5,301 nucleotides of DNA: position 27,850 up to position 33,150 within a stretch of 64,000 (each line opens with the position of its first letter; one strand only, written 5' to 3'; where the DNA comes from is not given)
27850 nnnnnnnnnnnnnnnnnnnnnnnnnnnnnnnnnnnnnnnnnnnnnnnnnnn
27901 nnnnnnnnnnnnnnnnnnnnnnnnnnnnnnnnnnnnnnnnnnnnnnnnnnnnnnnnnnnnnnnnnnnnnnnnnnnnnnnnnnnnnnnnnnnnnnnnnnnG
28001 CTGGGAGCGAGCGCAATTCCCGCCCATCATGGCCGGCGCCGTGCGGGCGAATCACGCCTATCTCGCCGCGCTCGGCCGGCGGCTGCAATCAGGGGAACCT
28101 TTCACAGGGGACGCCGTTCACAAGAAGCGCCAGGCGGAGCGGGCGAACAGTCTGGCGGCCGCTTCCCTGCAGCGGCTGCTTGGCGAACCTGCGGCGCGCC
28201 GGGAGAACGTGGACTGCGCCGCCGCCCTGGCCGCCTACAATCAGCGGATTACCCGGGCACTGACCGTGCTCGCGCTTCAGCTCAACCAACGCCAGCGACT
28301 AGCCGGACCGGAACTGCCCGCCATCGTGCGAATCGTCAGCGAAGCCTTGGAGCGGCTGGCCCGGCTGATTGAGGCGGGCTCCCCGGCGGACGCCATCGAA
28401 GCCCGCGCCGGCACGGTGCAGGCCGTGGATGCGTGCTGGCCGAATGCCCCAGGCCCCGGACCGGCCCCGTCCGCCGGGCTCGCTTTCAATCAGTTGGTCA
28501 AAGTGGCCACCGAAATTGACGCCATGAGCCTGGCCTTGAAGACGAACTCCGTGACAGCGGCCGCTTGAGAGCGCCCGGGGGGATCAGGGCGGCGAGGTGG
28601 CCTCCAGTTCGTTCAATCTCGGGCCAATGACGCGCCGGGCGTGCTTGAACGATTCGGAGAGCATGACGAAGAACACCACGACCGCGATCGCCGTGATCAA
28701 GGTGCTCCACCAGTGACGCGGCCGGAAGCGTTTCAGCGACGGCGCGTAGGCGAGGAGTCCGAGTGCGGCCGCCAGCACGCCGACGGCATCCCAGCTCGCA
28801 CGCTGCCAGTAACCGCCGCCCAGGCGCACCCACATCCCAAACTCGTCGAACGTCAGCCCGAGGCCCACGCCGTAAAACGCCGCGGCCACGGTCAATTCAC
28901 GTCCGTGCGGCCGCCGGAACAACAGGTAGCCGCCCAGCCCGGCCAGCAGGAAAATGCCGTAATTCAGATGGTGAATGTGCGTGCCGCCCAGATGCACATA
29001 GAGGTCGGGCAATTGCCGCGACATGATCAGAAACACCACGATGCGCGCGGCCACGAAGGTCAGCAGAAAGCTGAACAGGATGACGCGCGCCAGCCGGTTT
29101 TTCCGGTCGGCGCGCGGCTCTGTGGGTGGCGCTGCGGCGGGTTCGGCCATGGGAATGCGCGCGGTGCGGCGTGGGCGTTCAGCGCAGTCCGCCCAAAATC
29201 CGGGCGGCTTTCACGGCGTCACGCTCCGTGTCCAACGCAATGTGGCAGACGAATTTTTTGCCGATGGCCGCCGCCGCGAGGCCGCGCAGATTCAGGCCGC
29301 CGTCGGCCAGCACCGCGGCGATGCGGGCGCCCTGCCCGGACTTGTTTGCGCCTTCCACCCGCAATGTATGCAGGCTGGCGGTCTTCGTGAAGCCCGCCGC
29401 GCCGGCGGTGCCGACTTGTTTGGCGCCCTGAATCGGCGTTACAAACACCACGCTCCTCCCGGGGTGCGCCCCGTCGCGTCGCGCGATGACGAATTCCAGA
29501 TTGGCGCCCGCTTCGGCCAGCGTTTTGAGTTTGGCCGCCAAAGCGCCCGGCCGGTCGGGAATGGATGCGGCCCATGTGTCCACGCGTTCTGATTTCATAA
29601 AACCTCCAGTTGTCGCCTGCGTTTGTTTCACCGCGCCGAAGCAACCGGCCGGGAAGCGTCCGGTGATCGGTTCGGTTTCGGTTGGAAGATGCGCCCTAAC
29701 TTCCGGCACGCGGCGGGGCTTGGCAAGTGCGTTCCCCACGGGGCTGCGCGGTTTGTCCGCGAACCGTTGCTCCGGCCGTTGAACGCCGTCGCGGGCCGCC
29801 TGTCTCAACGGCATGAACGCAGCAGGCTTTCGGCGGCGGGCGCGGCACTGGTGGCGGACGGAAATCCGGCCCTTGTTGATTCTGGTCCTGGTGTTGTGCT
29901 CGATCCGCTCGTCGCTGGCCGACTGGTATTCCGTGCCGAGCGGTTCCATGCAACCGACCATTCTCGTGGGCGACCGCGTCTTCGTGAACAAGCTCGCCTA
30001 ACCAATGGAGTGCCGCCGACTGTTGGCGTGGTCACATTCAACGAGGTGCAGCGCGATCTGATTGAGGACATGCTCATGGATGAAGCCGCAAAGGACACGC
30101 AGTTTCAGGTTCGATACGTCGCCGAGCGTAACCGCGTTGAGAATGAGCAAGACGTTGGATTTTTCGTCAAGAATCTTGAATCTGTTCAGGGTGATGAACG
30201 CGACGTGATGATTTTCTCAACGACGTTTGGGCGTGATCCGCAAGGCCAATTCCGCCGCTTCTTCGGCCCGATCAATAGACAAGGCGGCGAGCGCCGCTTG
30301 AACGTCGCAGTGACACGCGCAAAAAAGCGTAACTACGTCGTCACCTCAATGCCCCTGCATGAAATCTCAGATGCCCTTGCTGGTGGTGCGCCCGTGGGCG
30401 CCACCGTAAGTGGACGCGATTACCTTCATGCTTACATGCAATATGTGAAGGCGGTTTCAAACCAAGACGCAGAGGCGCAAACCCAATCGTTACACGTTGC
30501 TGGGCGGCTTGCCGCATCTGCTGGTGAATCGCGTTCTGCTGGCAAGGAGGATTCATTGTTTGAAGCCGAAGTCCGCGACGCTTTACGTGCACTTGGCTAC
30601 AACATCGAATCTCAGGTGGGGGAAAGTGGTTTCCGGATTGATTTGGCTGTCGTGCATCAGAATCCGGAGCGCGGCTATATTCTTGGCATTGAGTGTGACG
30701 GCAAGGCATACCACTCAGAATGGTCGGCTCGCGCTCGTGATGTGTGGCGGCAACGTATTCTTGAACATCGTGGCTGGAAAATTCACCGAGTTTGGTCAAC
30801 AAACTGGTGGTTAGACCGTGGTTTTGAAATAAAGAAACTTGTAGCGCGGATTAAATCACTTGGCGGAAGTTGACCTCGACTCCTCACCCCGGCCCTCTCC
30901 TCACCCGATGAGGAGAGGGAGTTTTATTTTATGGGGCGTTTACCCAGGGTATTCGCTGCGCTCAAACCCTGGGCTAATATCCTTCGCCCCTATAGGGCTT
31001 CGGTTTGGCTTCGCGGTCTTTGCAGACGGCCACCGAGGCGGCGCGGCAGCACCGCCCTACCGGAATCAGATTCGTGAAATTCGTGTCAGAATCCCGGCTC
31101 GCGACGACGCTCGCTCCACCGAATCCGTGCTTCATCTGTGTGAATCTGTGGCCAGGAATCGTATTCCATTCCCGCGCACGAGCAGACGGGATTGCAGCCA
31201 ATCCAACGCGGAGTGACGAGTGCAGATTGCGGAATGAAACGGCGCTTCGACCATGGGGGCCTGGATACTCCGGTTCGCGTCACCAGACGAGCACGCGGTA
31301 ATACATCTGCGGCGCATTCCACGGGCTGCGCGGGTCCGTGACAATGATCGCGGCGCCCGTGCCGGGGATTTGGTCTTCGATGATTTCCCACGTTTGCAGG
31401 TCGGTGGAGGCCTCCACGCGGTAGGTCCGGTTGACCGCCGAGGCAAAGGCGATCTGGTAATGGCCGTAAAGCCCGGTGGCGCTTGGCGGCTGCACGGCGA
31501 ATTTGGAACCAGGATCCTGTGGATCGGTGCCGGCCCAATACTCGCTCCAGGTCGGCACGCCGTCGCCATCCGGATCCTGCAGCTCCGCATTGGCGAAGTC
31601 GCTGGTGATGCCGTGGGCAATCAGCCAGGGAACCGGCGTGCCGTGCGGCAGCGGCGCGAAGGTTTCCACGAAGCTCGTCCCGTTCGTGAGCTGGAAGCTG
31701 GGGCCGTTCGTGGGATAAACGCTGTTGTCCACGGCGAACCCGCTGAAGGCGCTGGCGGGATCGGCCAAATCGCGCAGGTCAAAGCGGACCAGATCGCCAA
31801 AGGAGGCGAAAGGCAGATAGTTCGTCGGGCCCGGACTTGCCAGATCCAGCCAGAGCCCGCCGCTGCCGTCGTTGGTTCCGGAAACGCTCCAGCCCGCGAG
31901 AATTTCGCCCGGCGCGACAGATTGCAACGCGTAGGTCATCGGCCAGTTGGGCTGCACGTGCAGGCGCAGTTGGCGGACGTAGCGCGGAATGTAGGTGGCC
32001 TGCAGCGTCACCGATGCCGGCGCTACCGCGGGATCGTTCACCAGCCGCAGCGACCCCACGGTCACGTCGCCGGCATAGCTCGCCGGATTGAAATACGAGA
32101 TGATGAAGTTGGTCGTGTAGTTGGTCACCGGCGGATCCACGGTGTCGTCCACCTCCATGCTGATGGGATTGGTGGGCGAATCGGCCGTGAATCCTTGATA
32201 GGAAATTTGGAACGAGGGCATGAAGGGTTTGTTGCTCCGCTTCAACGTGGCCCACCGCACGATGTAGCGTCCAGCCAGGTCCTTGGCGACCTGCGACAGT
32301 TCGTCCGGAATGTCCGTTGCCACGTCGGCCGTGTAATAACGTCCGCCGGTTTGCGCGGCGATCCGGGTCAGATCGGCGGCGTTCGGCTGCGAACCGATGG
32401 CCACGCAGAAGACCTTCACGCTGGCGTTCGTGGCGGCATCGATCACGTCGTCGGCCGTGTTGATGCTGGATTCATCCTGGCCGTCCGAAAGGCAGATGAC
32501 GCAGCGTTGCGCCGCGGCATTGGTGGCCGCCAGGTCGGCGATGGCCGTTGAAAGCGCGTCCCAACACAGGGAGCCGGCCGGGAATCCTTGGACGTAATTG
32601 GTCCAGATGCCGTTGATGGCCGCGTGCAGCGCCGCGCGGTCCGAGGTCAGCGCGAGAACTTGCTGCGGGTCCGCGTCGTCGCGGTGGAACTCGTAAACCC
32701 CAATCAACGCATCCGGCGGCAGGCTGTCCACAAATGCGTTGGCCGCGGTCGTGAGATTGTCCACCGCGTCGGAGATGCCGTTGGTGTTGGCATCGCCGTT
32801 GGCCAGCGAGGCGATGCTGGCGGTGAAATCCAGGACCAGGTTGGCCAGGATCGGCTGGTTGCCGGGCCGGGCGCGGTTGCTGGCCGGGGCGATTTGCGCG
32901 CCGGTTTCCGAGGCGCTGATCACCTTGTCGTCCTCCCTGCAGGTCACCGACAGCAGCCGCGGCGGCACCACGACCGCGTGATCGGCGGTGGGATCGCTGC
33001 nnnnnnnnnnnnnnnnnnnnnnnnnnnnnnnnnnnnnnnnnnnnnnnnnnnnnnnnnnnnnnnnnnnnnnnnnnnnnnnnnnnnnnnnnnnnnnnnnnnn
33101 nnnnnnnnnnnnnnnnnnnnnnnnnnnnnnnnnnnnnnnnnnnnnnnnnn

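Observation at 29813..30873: Abrupt junction: a 5' fragment of signal peptidase I fused head-to-tail to a 3' fragment of a large SF1 helicase, with a step down in GC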

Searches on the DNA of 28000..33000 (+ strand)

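Call 27: search_rna_families(source=window, start=28000, end=33000, threshold=evalue, max_evalue=1)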
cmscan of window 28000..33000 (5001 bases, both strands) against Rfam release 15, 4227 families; matches with E-value up to 1: 1.
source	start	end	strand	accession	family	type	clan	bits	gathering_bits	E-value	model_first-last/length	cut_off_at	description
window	30967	30999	+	RF01687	Acido-Lenti-1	Gene; sRNA;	-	24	37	0.024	1-46/46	no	Acido-Lenti-1 RNA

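Call 32: search_rna_families(sources=[L005, L001], threshold=evalue, max_evalue=1, show_alignments=2)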
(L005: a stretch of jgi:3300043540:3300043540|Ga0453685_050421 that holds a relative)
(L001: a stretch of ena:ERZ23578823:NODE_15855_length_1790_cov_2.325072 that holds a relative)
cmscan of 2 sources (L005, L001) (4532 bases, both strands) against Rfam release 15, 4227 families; matches with E-value up to 1: 8.
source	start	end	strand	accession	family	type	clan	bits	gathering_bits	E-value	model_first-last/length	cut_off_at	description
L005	1070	1114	+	RF01687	Acido-Lenti-1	Gene; sRNA;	-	46.8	37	1.4e-08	1-46/46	no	Acido-Lenti-1 RNA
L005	2009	2102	-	RF04161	mir-3688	Gene; miRNA;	-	29.6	84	0.0043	1-88/88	no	mir-3688 microRNA precursor family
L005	1345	1471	-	RF03296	MIR8788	Gene; miRNA;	-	29.2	124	0.047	1-138/138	no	MIR8788 microRNA precursor family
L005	2494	2730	-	RF04141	MIR8622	Gene; miRNA;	-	27.6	197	0.039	1-212/212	no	MIR8622 microRNA precursor family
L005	2022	2092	+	RF04161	mir-3688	Gene; miRNA;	-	26.5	84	0.031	11-78/88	no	mir-3688 microRNA precursor family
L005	2022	2092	-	RF03668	mir-1788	Gene; miRNA;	-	26.2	57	0.013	1-77/77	no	mir-1788 microRNA precursor family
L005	999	1099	-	RF00516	ylbH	Cis-reg; leader;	-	23.3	50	0.067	1-122/122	no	ylbH leader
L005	1301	1333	-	RF01687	Acido-Lenti-1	Gene; sRNA;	-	19.6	37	0.35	1-46/46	no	Acido-Lenti-1 RNA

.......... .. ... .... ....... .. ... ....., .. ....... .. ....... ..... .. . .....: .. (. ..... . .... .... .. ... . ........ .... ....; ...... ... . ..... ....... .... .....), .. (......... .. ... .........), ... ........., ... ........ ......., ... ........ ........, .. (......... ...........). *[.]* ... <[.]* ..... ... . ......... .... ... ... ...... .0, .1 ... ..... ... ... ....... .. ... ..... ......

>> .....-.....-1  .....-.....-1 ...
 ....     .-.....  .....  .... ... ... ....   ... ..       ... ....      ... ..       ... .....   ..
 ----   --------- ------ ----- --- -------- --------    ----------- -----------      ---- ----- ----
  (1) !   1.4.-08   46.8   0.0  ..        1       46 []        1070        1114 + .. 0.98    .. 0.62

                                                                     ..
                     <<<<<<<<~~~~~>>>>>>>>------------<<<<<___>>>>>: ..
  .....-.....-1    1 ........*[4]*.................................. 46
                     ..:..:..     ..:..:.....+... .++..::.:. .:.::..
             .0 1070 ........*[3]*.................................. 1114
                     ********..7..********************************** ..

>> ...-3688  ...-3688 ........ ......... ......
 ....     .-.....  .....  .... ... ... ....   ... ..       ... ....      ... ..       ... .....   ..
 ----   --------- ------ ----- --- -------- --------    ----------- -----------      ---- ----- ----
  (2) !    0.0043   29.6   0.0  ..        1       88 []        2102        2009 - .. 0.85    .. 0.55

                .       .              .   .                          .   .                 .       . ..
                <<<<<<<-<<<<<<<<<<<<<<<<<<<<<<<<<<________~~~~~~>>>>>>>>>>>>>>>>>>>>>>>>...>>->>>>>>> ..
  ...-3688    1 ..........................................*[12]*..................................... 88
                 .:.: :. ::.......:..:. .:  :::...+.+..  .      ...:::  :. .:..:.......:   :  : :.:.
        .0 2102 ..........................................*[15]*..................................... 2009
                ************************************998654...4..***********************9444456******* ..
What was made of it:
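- On Acido-Lenti-1 RNA (RF01687): The homologous site in L005 scores 46.8 bits (call 32).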

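Call 64: search_rna_families(sources=[L116, L003, L002], threshold=evalue, max_evalue=0.1)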
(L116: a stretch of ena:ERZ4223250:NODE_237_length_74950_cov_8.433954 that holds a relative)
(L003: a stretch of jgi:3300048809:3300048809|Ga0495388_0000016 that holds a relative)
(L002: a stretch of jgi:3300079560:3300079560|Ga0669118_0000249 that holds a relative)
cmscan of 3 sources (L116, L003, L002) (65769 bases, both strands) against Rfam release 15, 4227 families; matches with E-value up to 0.1: 2.
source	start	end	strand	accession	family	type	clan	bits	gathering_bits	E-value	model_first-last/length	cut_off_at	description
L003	14783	14827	+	RF01687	Acido-Lenti-1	Gene; sRNA;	-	36.2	37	0.00015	1-46/46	no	Acido-Lenti-1 RNA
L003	10773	10805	+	RF01687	Acido-Lenti-1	Gene; sRNA;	-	29.7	37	0.0086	1-46/46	no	Acido-Lenti-1 RNA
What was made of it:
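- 30950..31003 (+): Acido-Lenti-1-like two-hairpin repeat element with an enlarged first loop. It marks the right end of the helicase-derived segment. Rfam RF01687 scores 24 bits in the window (below the gathering score of 37; call 27), 46.8 bits at the homologous place in L005 (call 32) and 29.7 bits in L003 (call 64).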

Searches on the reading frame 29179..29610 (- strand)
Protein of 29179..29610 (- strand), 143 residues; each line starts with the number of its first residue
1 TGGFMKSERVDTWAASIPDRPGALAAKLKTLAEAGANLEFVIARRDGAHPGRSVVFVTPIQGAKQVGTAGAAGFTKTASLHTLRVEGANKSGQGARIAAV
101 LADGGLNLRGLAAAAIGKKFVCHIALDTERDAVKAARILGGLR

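Call 4: search_protein_families(library=pfam, proteins=[window:29179-29610:-], max_evalue=0.01)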
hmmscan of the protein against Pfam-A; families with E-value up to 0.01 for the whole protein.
window:29179-29610:- (143 aa): 2 families
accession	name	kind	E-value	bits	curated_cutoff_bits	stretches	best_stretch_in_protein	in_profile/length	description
PF01842.31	ACT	-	3.8e-11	43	27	1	17-67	7-55/66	ACT domain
PF13291.12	ACT_4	-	0.0063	17.6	27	0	82-126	8-54/80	ACT domain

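Call 36: find_related_loci(query=window:29179-29610:-, collection=genome_contigs, flank=10000)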
Query window:29179-29610:- (143 aa) in genome_contigs; peptide patterns used: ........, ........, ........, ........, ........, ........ (x = any residue, [..] = any of these).
572 stretches matched a pattern; 29 encode a relative of the query (tblastn E <= 1e-3); 29 distinct loci.
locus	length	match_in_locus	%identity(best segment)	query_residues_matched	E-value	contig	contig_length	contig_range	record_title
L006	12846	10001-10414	66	5-142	7e-54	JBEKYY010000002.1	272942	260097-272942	MAG: Verrucomicrobiota bacterium isolate SPRUCE 686 SPRUCE_686_2, whole genome shotgun sequence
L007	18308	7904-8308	65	5-139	5e-53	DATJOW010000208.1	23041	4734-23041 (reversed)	MAG TPA_asm: Candidatus Acidoferrum sp. isolate SMAG_U14897 k141_3867215, whole genome shotgun sequence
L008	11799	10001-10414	61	5-142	6e-50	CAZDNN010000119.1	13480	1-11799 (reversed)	MAG TPA_asm: uncultured Planctomycetota bacterium isolate binchicken_co19_649 genome assembly, contig: NODE_7606_length_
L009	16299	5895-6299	59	5-139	4e-49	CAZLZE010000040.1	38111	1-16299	MAG TPA_asm: uncultured Phycisphaerae bacterium isolate SRP167436_co1_333 genome assembly, contig: NODE_1438_length_3811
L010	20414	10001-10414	64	5-142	5e-48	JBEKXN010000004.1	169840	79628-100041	MAG: Verrucomicrobiota bacterium isolate SPRUCE 652 SPRUCE_652_4, whole genome shotgun sequence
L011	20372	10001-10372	63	5-128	3e-47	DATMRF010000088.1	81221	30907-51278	MAG TPA_asm: Candidatus Acidoferrum sp. isolate SMAG_U12948 k141_3527777, whole genome shotgun sequence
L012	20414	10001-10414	62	5-142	3e-46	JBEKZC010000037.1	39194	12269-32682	MAG: Verrucomicrobiota bacterium isolate SPRUCE 68 SPRUCE_68_37, whole genome shotgun sequence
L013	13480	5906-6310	59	5-139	4e-46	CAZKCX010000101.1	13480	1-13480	MAG TPA_asm: uncultured Planctomycetales bacterium isolate SRP141376_co2_370 genome assembly, contig: NODE_8932_length_1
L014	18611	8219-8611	57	9-139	4e-43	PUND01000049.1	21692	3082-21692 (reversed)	MAG: Phycisphaerae bacterium isolate B1Sed10_206R1 B1-Sed10-C2318, whole genome shotgun sequence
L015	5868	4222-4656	53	2-143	8e-43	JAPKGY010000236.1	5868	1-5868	MAG: Phycisphaerae bacterium isolate PDA_C_MAG.97 MAG.97_236, whole genome shotgun sequence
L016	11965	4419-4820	55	9-139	2e-42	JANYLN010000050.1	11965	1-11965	MAG: Planctomycetota bacterium isolate GL140_6_metabinner_41 GL140_6_k141_198454, whole genome shotgun sequence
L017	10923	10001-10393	56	9-139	5e-42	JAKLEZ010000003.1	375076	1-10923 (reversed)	MAG: Planctomycetota bacterium isolate RA.bin145 RA.bin145_3, whole genome shotgun sequence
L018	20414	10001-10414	64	5-142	9e-42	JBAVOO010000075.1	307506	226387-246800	MAG: Verrucomicrobiia bacterium isolate MFD03092_ilm_asm_bin27 k127_211024, whole genome shotgun sequence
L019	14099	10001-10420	56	2-139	2e-40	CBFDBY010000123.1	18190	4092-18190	MAG TPA_asm: uncultured Phycisphaerae bacterium isolate SRR6194934_binner12_Refined_67 genome assembly, contig: ERZ78139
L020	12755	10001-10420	56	5-143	5e-40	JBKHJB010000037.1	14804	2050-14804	MAG: Phycisphaerae bacterium isolate D4M11_13 NODE_2164_length_14804_cov_13.031324, whole genome shotgun sequence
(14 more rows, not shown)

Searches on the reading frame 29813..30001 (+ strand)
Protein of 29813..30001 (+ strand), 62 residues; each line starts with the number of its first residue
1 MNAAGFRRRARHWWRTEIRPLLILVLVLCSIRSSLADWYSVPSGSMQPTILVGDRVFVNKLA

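Call 4: search_protein_families(library=pfam, proteins=[window:29813-29998:+], max_evalue=0.01)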
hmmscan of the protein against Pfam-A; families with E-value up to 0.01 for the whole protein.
window:29813-29998:+ (62 aa): 1 family
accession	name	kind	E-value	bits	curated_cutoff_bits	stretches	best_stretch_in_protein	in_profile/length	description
PF10502.14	Peptidase_S26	-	1e-07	32.5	22.9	1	18-61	5-48/168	Signal peptidase, peptidase S26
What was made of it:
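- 29813..30001 (+): lepB' : the 5' remnant of signal peptidase I. It keeps the start codon, TM anchor and Ser box, and ends in TAA formed at the junction inside the Tyr63 codon. Pfam S26 positions 5-48 of 168 (call 4).
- Checked: The ORF 29813-30001 (62 aa, stop TAA) matches Pfam Peptidase_S26 only at profile positions 5-48 of 168 (E 1e-07, call 4).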

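Call 38: find_encoding_contigs(protein=window:29813-30001:+, flank=10000)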
Protein window:29813-30001:+ (62 aa): 1 contig read that carries it; 1 place shown.
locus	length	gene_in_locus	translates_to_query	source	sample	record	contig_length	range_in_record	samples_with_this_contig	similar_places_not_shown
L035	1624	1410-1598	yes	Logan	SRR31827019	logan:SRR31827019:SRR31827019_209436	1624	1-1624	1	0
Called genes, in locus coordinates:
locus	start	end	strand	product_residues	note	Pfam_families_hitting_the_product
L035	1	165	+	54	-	?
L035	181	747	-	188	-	-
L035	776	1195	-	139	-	PF01842:ACT (weak)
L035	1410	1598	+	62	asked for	PF10502:Peptidase_S26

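Call 39: find_related_loci(query=window:29813-29998:+, collection=metagenome_contigs, flank=6000)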
Query window:29813-29998:+ (62 aa) in metagenome_contigs; peptide patterns used: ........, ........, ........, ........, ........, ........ (x = any residue, [..] = any of these).
600 stretches matched a pattern (row limit reached: there are more); 200 encode a relative of the query (tblastn E <= 1e-3); the best 80 are kept; 80 distinct loci.
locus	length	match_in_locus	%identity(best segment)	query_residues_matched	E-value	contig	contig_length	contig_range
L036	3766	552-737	82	1-62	2e-30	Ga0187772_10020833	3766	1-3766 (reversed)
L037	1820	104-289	81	1-62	2e-30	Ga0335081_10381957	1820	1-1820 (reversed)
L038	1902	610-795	81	1-62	8e-30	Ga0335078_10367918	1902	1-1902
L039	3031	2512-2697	79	1-62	1e-29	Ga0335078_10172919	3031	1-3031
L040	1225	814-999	77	1-62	8e-30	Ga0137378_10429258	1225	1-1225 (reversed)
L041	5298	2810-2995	81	1-62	5e-29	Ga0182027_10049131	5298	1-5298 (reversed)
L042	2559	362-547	79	1-62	3e-29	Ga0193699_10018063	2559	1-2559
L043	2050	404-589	77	1-62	9e-29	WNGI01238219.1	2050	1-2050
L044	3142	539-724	79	1-62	3e-28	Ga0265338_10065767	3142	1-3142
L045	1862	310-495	76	1-62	3e-28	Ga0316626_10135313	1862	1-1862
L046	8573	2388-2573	76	1-62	3e-28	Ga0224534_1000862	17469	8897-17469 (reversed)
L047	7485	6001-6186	73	1-62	6e-28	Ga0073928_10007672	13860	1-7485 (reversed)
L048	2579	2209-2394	76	1-62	1e-27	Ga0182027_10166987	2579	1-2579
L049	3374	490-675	73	1-62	2e-27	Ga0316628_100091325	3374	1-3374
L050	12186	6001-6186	76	1-62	2e-27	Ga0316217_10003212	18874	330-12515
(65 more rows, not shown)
